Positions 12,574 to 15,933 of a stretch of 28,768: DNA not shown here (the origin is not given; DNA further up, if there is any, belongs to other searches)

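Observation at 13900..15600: RND permease has lost the AcrB proton-relay network but sits in an intact tripartite operon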

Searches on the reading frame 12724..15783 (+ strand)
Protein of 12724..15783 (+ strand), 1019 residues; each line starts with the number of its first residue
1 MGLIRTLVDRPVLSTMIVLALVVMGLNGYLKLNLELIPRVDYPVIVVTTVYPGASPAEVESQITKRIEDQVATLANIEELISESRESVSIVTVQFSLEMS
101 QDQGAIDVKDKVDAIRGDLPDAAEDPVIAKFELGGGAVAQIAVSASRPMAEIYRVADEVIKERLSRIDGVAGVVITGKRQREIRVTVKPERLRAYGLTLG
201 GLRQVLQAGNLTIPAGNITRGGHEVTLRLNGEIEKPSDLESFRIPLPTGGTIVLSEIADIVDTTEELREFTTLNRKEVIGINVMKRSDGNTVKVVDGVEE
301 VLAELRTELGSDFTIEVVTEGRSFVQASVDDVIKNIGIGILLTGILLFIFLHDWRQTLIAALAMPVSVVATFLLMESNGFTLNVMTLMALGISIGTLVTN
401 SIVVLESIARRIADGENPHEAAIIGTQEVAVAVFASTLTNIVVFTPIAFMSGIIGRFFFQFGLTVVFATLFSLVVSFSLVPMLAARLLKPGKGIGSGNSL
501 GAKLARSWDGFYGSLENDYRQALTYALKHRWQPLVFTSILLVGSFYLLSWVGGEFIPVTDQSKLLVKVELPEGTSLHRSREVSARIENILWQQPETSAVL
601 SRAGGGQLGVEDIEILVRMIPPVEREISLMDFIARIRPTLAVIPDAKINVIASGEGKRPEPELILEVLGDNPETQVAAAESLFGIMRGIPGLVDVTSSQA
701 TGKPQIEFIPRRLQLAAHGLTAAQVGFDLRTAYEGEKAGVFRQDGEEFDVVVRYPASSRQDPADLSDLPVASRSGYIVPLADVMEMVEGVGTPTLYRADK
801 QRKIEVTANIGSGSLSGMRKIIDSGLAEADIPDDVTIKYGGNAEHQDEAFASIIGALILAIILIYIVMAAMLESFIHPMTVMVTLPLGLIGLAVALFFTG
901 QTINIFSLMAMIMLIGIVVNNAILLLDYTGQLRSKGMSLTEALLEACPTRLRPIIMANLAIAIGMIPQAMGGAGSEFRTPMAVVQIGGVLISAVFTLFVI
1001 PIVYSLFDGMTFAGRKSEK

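Call 5: search_protein_families(library=pfam, proteins=[window:12724-15783:+])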
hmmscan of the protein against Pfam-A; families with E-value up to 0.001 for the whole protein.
window:12724-15783:+ (1019 aa): 2 families
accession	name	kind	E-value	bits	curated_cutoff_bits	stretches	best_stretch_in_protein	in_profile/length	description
PF00873.25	ACR_tran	-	9.4e-243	808.6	28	1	4-1007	2-1020/1021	AcrB/AcrD/AcrF family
PF03176.21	MMPL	-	2e-06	27.5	20.5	1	824-1006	112-301/333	MMPL family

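Call 6: search_solved_structures(query=window:12724-15783:+, show_alignments=2)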
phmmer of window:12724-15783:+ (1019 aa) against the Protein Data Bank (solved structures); distinct sequences matched with E-value up to 0.001: 83 (the best 60 are shown).
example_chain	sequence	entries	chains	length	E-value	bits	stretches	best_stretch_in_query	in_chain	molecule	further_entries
9lyq_B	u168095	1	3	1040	1.7e-125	423.4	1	4-1011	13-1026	Multidrug resistance protein MdtB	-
8f3e_A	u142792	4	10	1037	2.1e-95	323.8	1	7-1006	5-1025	Efflux pump membrane transporter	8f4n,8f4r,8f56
8yr0_A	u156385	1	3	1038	3.9e-95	322.9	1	5-1007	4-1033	Cation/multidrug efflux pump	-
7m4p_A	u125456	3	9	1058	2.2e-92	313.8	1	7-1005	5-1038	Efflux pump membrane transporter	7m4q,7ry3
7b8p_A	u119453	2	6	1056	3.3e-92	313.3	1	5-1007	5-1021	Efflux pump membrane transporter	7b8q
22xk_B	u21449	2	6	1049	4.2e-92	312.9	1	6-1006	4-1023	MexBYB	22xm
6ows_A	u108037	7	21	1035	5.5e-92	312.5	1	7-1007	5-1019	Efflux pump membrane transporter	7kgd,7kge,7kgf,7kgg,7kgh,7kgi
3w9i_A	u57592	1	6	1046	5.9e-91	309.1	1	6-1006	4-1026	Multidrug resistance protein MexB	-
2v50_A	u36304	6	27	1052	6e-91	309.1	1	6-1006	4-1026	MULTIDRUG RESISTANCE PROTEIN MEXB | Efflux pump membrane transporter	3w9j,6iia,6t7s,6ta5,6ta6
21fo_A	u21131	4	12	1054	6.1e-91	309.1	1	6-1006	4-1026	Multidrug resistance protein MexB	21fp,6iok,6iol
7cz9_A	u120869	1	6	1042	2.6e-90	307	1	4-1005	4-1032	Efflux pump membrane transporter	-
8zxs_A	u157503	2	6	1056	2.8e-90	306.8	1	4-1006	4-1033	Efflux pump membrane transporter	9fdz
5t0o_A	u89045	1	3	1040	8e-90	305.4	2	7-580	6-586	CmeB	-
5lq3_A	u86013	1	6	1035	1.1e-89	304.9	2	7-580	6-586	CmeB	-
7wlv_A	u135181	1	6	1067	2.4e-88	300.5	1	3-1013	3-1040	Efflux pump membrane transporter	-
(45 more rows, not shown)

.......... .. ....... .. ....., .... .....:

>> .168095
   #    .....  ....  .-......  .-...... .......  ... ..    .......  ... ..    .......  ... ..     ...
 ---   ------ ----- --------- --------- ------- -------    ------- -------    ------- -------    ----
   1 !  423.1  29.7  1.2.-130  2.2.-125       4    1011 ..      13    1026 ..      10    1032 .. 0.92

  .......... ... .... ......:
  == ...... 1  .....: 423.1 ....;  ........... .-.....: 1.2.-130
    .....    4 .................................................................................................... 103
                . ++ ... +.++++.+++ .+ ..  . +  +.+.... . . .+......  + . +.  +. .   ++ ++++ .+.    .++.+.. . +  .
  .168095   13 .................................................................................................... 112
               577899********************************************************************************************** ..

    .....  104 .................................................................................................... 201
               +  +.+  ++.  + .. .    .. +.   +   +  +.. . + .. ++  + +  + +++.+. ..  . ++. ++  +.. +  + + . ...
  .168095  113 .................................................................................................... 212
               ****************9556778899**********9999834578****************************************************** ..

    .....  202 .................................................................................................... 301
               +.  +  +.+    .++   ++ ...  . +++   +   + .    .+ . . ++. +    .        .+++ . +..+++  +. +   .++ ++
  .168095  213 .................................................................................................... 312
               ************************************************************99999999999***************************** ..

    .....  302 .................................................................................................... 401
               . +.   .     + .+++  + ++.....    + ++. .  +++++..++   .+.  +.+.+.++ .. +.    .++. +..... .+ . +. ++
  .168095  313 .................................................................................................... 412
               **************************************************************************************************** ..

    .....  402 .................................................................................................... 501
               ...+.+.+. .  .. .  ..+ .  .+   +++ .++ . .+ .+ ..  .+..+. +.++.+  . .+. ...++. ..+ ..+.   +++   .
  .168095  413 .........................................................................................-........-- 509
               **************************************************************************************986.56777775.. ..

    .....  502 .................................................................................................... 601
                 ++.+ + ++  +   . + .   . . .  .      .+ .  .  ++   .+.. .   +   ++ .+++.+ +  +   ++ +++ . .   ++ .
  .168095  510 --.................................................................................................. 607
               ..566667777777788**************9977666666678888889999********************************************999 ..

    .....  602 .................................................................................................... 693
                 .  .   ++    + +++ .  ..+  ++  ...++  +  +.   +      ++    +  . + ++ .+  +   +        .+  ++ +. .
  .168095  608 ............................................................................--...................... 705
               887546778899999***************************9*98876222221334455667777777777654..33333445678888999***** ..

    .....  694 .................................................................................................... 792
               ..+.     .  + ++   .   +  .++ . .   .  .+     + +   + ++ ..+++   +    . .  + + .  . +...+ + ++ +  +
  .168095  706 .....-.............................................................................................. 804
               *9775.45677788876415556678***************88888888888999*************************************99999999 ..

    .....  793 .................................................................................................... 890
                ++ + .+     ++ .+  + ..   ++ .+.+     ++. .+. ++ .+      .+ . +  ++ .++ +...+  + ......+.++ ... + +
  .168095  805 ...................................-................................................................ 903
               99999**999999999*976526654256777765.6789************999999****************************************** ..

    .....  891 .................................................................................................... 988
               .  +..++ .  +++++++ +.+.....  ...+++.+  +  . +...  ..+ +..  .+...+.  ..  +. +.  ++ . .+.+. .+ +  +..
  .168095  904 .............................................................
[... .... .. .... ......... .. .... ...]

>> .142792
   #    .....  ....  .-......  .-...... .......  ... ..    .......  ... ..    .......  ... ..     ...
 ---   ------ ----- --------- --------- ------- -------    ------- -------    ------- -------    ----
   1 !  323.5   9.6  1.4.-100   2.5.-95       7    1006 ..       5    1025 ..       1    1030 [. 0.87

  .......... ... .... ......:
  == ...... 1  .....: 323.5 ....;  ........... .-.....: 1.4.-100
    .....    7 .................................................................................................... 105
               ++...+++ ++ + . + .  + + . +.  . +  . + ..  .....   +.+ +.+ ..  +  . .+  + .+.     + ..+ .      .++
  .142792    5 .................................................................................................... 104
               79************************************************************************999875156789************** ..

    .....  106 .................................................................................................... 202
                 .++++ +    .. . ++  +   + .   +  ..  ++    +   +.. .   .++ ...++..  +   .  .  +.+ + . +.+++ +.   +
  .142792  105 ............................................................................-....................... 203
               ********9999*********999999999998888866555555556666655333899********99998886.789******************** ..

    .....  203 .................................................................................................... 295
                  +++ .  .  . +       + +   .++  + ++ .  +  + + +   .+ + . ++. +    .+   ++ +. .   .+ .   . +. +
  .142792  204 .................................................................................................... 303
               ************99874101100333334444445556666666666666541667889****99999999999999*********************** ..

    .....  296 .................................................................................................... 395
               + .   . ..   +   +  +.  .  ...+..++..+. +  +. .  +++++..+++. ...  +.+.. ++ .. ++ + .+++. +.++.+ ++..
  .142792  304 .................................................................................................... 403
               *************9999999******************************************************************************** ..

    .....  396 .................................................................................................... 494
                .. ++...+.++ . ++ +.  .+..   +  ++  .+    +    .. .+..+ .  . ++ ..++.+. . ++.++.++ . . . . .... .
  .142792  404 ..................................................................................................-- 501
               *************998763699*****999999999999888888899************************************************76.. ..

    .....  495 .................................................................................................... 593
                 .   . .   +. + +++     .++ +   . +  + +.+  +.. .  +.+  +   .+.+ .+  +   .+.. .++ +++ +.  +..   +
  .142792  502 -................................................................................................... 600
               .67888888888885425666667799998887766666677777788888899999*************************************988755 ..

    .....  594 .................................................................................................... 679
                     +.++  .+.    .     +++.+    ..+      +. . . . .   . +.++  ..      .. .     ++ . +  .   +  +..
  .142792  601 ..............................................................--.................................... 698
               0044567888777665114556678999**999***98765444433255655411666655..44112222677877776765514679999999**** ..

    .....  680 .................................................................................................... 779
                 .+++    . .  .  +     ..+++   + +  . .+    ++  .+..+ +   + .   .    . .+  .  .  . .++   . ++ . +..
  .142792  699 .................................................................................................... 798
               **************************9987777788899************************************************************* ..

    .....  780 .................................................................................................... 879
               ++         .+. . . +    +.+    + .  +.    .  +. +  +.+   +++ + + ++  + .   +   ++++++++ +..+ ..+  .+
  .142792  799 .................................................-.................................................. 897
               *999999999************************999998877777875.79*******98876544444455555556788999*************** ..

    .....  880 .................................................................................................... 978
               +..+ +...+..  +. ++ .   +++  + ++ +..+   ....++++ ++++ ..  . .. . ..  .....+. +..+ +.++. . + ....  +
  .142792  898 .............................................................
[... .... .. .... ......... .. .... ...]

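Call 8: find_homologous_proteins(query=window:12724-15783:+, region=330-1019)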
Query window:12724-15783:+, residues 330-1019 (690 aa): 3904 proteins with E <= 0.001 among 8000 candidates; the best 120 are listed.
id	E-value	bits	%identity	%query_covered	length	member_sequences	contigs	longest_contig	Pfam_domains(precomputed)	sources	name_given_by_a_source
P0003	0.0e+0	1459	98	100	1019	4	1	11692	PF03176.22,PF00873.26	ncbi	-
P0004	0.0e+0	1313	86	100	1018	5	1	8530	PF00873.26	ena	-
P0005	0.0e+0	1304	87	100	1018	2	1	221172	PF03176.22,PF00873.26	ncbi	-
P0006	0.0e+0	1287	85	100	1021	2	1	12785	PF00873.26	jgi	-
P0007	0.0e+0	1136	76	100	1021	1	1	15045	PF00873.26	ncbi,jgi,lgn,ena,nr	ncbi:hypothetical protein DRQ53_09900 [bacterium]|nr:MAG: hypothetical protein DRQ53_09900 [bacteriu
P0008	1.8e-278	944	63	100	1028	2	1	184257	PF00873.26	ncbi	-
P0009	2.8e-274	930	63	99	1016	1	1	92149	PF03176.22,PF00873.26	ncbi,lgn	-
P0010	2.4e-273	927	62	100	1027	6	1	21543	PF00873.26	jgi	-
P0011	6.2e-272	922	62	100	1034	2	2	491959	PF00873.26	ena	-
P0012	4.3e-270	916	62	99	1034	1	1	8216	PF00873.26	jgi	-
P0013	7.3e-270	915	61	100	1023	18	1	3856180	PF00873.26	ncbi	-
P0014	1.9e-269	914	62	100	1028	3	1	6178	PF00873.26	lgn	-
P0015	6.6e-269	912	62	100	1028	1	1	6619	PF00873.26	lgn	-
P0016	1.1e-268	911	62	100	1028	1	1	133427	PF00873.26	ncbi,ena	-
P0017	2.1e-268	910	62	100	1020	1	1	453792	PF03176.22,PF00873.26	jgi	jgi:hydrophobic/amphiphilic exporter-1 (mainly G- bacteria), HAE1 family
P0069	6.6e-254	863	60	100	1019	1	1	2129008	PF03176.22,PF00873.26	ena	-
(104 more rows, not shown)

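Call 23: find_encoding_contigs(protein=P0013, flank=8000, max_places=2)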
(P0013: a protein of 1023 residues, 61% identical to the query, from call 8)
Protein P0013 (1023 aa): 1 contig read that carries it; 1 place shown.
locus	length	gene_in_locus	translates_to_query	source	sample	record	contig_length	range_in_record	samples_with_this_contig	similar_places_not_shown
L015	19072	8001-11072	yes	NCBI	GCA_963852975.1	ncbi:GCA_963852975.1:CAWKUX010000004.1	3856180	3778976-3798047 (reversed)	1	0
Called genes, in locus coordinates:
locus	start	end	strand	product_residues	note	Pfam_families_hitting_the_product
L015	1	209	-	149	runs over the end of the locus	-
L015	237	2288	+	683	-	PF23914:TPR_CcmH_CycH, PF07719:TPR_2 (weak), PF13371:TPR_9 (weak)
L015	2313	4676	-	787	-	-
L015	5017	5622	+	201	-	PF00440:TetR_N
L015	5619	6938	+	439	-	PF02321:OEP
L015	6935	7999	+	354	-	PF00364:Biotin_lipoyl (faint), PF25967:RND-MFP_C, PF25975:CzcB_C (weak), PF25989:YknX_C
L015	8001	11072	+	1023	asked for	PF00873:ACR_tran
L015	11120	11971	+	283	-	PF02253:PLA1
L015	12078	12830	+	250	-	PF03741:TerC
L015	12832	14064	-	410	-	PF00266:Aminotran_5, PF01053:Cys_Met_Meta_PP (weak)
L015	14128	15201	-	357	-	PF03747:ADP_ribosyl_GH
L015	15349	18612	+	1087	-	PF00930:DPPIV_N (faint), PF26549:Tricorn_N, PF07676:PD40, PF26549:Tricorn_N (weak), PF26550:Tricorn_2nd, PF07676:PD40 (weak), PF14684:Tricorn_C1, PF03572:Peptidase_S41, +1 more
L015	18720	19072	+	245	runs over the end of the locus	PF21946:LppM (weak)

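Call 24: find_encoding_contigs(protein=P0005, flank=8000, max_places=2)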
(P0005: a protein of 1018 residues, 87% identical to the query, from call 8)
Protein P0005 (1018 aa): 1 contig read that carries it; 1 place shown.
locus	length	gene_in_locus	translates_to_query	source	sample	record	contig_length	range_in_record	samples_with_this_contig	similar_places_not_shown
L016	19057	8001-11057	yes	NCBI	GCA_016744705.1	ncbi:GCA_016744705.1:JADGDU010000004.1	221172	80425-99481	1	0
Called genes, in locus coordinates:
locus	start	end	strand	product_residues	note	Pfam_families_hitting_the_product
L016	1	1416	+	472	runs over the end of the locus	PF08757:CotH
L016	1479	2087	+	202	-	PF00932:LTD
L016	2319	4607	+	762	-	PF08757:CotH, PF13860:FlgD_ig (faint), PF00932:LTD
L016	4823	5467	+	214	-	PF00440:TetR_N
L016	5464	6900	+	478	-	PF02321:OEP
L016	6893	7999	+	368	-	PF25973:BSH_CzcB (faint), PF00364:Biotin_lipoyl (faint), PF25967:RND-MFP_C, PF25989:YknX_C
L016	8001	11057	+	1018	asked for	PF00873:ACR_tran, PF03176:MMPL (weak)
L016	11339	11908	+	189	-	PF03352:Adenine_glyco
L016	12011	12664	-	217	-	-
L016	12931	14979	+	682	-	PF07715:Plug, PF00593:TonB_dep_Rec_b-barrel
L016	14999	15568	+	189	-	PF13689:DUF4154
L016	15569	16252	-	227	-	-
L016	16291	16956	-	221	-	-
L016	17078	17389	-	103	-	PF04456:DUF503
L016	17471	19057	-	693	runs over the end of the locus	PF26549:Tricorn_N (faint), PF02129:Peptidase_S15, PF01738:DLH, PF07859:Abhydrolase_3 (faint), PF12146:Hydrolase_4 (faint), PF12697:Abhydrolase_6 (weak), PF20434:BD-FAE, PF00326:Peptidase_S9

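Call 25: find_encoding_contigs(protein=P0069, flank=8000, max_places=2)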
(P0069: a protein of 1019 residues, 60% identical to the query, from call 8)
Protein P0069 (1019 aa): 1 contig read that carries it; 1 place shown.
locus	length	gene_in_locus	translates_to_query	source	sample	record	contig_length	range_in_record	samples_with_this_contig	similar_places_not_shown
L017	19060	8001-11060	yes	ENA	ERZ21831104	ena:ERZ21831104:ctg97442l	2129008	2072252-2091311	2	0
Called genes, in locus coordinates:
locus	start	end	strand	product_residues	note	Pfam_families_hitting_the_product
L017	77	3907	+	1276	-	PF07494:Reg_prop (faint), PF07495:Y_Y_Y, PF00989:PAS, PF08448:PAS_4, PF13426:PAS_9 (weak), PF00512:HisKA, PF02518:HATPase_c, PF00072:Response_reg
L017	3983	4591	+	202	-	PF00440:TetR_N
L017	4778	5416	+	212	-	PF00440:TetR_N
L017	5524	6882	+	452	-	PF02321:OEP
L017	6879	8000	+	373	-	PF00364:Biotin_lipoyl (faint), PF25919:BSH_CusB, PF25984:BSH_YknX (faint), PF25989:YknX_C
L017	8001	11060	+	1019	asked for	PF00873:ACR_tran, PF03176:MMPL (weak)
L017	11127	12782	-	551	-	PF13360:PQQ_2 (faint), PF13860:FlgD_ig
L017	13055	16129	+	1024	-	PF08309:LVIVD (weak), PF00801:PKD, PF18911:PKD_4, PF13860:FlgD_ig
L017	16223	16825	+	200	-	PF12804:NTP_transf_3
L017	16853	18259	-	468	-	-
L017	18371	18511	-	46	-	-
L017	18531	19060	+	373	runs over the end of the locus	PF10282:Lactonase (faint), PF21783:YNCE (faint), PF02239:Cytochrom_D1 (faint)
